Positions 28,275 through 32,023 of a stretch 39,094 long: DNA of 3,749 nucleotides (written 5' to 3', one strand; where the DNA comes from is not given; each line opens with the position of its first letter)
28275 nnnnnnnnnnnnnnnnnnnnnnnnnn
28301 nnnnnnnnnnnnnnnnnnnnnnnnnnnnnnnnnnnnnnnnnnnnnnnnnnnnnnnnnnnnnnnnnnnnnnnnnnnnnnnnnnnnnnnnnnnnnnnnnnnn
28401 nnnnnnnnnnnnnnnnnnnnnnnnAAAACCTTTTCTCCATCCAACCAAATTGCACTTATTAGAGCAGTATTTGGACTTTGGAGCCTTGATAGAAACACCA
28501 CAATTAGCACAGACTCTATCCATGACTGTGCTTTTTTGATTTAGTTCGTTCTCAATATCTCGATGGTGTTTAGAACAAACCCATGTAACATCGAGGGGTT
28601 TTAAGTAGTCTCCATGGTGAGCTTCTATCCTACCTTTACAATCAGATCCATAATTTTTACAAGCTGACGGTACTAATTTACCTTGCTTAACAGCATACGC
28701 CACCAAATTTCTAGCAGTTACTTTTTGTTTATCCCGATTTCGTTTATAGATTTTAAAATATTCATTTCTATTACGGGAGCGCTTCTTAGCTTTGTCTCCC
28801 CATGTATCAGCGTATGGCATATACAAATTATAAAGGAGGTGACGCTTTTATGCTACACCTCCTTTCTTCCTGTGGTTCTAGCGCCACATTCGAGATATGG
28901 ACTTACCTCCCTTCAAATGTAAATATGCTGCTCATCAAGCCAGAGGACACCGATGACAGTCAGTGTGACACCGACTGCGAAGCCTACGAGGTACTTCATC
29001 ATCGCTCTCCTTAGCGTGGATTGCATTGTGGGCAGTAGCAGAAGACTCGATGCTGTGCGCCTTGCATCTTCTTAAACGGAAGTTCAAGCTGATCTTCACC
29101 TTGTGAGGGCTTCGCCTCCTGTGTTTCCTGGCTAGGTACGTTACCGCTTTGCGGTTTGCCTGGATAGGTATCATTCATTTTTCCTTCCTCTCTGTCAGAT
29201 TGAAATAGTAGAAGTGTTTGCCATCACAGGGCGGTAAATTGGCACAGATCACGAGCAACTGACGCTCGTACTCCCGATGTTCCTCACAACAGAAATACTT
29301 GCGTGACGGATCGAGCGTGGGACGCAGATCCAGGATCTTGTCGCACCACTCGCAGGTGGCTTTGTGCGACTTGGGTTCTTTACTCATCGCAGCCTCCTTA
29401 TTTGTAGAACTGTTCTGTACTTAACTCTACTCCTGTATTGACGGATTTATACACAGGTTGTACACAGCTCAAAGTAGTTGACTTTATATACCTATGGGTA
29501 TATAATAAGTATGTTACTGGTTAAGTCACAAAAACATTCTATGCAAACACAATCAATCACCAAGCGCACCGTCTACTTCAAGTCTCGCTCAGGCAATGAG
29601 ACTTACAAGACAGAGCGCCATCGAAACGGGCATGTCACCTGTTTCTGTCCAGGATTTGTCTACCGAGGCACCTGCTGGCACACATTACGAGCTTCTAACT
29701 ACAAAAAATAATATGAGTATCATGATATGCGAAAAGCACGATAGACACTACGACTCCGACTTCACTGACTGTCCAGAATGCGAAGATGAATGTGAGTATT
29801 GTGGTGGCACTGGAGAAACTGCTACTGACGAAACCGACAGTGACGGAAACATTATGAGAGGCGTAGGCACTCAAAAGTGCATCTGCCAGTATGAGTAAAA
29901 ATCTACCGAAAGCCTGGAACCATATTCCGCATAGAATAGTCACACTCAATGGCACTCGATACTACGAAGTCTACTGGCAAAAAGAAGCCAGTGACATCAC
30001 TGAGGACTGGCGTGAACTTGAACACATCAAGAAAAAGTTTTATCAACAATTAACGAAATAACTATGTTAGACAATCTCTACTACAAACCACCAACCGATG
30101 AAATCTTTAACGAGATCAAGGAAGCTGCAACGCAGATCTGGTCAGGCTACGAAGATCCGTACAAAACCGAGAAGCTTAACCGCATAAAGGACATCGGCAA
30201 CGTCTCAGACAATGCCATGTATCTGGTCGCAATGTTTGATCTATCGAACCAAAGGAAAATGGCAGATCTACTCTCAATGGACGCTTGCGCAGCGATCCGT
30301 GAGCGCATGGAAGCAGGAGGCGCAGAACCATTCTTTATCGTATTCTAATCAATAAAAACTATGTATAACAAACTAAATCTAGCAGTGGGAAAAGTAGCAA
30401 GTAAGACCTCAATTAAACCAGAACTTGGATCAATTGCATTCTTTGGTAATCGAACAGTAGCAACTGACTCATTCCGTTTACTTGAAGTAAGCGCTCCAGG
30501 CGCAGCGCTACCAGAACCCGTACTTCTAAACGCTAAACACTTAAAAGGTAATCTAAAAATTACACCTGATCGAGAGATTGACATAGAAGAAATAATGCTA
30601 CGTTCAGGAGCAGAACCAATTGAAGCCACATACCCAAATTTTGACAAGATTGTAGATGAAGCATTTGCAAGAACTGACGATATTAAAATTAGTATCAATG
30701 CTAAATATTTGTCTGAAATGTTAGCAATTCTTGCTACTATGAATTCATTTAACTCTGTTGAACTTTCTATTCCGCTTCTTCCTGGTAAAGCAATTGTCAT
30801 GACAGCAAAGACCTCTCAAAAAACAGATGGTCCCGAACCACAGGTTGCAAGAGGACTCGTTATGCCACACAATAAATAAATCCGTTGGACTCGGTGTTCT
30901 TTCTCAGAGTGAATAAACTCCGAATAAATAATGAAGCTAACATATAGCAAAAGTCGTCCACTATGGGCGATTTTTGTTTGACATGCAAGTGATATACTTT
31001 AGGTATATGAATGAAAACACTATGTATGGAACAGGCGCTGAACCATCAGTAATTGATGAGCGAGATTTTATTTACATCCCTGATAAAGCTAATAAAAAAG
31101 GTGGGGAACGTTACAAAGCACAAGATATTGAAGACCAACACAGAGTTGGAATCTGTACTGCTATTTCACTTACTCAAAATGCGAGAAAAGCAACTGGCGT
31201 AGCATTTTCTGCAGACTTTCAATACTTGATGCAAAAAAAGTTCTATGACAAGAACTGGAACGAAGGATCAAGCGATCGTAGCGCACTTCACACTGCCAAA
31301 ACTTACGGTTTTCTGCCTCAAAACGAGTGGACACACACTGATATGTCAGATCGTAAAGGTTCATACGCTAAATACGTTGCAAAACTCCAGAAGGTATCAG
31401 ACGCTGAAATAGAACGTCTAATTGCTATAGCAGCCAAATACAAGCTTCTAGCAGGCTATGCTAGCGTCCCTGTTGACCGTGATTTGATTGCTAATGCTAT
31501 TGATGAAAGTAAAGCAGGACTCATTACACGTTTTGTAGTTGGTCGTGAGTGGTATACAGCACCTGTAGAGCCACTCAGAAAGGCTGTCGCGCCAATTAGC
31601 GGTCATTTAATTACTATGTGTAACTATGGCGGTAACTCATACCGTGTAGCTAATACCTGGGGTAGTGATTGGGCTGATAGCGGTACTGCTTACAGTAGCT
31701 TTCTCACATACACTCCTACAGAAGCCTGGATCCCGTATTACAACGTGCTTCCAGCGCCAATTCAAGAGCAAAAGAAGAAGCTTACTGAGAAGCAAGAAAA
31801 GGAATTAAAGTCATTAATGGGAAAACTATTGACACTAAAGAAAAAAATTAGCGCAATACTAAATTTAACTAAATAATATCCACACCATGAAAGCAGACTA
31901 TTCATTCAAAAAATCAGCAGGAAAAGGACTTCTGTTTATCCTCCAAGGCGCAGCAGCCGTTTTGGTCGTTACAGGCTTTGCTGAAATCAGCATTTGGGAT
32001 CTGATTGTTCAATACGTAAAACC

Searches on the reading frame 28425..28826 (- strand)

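Call 19: search_protein_families(library=pfam, proteins=[window:28425-28826:-], max_evalue=0.001)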
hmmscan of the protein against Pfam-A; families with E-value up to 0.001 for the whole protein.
window:28425-28826:- (134 aa): 0 families

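Call 55: search_protein_families(library=phrogs, proteins=[window:28425-28826:-], max_evalue=0.001)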
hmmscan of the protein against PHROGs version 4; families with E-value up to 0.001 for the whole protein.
window:28425-28826:- (134 aa): 2 families
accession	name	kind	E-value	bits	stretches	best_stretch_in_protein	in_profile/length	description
phrog_2340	-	DNA, RNA and nucleotide metabolism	9.9e-18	65.8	1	14-98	84-166/171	endonuclease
phrog_11793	-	unknown function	4.2e-13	49.9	1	37-91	3-56/65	-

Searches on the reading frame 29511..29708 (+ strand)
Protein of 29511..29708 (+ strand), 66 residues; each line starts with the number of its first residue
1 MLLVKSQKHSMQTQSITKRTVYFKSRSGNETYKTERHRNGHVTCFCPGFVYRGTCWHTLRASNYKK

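Call 19: search_protein_families(library=pfam, proteins=[window:29511-29708:+], max_evalue=0.001)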
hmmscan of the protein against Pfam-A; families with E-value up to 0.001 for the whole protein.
window:29511-29708:+ (66 aa): 1 family
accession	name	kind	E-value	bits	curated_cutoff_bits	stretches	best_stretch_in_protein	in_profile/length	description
PF04434.22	SWIM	-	0.00099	19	19.6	0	38-65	9-37/38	SWIM zinc finger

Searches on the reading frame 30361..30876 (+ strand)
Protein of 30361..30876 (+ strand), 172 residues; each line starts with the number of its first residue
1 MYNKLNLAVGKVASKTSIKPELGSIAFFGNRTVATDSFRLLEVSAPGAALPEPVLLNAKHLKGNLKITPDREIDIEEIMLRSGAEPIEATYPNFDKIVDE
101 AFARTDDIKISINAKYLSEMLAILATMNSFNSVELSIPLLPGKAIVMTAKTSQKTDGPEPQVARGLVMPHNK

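Call 19: search_protein_families(library=pfam, proteins=[window:30361-30876:+], max_evalue=0.001)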
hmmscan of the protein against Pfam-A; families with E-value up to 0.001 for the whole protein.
window:30361-30876:+ (172 aa): 0 families

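Call 55: search_protein_families(library=phrogs, proteins=[window:30361-30876:+], max_evalue=0.001)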
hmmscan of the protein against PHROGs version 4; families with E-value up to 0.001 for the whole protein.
window:30361-30876:+ (172 aa): 3 families
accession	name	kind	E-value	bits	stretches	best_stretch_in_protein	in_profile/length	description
phrog_3007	-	DNA, RNA and nucleotide metabolism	3.3e-08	34.5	1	13-169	17-183/190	RusA-like Holliday junction resolvase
phrog_947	-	DNA, RNA and nucleotide metabolism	2.2e-07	31.2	1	8-151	141-295/368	DNA polymerase processivity factor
phrog_6615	-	DNA, RNA and nucleotide metabolism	2.6e-06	28.2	0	3-63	7-67/214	DNA polymerase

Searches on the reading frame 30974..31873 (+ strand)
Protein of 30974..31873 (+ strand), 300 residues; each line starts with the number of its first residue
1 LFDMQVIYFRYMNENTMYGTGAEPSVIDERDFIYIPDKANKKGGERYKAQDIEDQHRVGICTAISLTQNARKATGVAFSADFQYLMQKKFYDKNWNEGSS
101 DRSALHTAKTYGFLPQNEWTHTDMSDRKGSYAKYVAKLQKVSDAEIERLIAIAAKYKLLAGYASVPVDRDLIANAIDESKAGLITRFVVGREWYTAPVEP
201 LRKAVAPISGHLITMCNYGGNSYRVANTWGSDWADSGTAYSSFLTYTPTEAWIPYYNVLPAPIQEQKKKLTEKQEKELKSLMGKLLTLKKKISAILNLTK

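Call 19: search_protein_families(library=pfam, proteins=[window:30974-31873:+], max_evalue=0.001)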
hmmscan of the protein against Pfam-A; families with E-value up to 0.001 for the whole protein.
window:30974-31873:+ (300 aa): 0 families

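Call 55: search_protein_families(library=phrogs, proteins=[window:30974-31873:+], max_evalue=0.001)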
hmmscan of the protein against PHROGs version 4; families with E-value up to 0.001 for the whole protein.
window:30974-31873:+ (300 aa): 1 family
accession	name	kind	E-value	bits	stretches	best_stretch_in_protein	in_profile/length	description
phrog_16701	-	other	2.6e-06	28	1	29-244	15-214/234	peptidase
